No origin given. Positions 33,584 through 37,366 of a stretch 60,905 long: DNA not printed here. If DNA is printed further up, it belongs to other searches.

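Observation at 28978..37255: Tat-exported NarGH-like molybdoenzyme with a copper/polyferredoxin electron-transfer module instead of a haem-b gamma subunit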

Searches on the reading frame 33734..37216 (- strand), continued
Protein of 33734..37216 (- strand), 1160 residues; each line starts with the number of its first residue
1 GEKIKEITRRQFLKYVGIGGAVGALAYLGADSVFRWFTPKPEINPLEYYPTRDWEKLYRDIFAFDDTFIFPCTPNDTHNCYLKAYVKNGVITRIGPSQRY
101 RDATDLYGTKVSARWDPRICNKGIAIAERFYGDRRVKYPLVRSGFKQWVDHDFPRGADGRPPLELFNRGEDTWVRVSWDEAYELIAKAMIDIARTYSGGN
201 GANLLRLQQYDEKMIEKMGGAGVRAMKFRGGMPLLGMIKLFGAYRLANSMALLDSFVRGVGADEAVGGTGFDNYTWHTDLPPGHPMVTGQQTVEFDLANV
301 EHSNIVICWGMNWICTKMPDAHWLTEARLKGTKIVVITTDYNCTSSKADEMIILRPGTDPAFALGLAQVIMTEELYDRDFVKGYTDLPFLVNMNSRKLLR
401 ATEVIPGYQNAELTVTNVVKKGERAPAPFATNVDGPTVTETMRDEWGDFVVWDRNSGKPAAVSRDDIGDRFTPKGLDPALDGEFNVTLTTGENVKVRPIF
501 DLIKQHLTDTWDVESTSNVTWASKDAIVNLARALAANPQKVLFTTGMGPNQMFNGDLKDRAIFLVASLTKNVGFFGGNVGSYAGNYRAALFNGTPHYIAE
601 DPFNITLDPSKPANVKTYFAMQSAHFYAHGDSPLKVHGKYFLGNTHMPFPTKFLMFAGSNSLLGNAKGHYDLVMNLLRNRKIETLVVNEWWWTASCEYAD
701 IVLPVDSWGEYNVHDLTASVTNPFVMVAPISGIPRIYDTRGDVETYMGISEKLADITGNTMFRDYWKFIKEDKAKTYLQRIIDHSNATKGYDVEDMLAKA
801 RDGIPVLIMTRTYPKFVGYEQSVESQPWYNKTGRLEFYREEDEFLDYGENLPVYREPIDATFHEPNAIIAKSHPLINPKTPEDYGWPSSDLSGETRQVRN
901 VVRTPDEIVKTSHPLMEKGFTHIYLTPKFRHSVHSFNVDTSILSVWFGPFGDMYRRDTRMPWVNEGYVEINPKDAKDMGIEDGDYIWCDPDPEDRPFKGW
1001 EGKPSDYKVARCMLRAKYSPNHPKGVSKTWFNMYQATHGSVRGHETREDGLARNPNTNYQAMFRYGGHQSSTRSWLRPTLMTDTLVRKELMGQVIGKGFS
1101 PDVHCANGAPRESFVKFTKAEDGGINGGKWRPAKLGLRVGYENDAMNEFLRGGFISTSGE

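Call 28: find_encoding_contigs(protein=P0085, flank=10000, max_places=2)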
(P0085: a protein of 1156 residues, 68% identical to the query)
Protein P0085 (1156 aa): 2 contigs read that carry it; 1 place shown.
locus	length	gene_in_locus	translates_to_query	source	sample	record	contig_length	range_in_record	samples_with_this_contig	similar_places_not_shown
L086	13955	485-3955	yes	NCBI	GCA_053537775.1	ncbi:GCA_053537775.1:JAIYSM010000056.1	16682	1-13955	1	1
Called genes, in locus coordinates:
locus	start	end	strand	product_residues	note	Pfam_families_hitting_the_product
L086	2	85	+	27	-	?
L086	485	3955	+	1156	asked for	PF00384:Molybdopterin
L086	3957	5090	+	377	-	PF13187:Fer4_9 (faint), PF12797:Fer4_2 (faint), PF12837:Fer4_6 (faint), PF13237:Fer4_10 (faint), PF12838:Fer4_7 (weak), PF13247:Fer4_11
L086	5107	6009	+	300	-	PF09459:EB_dh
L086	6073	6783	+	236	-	PF02613:Nitrate_red_del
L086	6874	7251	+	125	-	PF00034:Cytochrom_C, PF13442:Cytochrome_CBB3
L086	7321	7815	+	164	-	PF13664:DUF4149, PF05425:CopD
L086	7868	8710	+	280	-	PF00037:Fer4, PF12838:Fer4_7, PF13237:Fer4_10, PF14697:Fer4_21, PF00037:Fer4, PF13187:Fer4_9, PF12838:Fer4_7, PF00037:Fer4, +13 more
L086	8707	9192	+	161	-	PF00037:Fer4, PF12797:Fer4_2 (faint), PF12837:Fer4_6 (weak), PF13237:Fer4_10, PF13534:Fer4_17 (faint), PF14697:Fer4_21 (faint), PF25160:LdpA_Fe-S-bd (faint), PF13187:Fer4_9 (weak), +3 more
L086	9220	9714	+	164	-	PF12838:Fer4_7 (faint), PF12797:Fer4_2 (faint), PF04060:FeS, PF12837:Fer4_6 (faint), PF00037:Fer4 (weak)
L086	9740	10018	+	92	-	PF01883:FeS_assembly_P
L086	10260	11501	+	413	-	PF00115:COX1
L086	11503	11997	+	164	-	PF17146:PIN_6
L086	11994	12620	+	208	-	PF00156:Pribosyltran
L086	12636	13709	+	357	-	PF00348:polyprenyl_synt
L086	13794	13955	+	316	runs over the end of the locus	PF01208:URO-D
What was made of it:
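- L086, the contig of a close alpha homologue, carries COX1 nearby (call 28).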
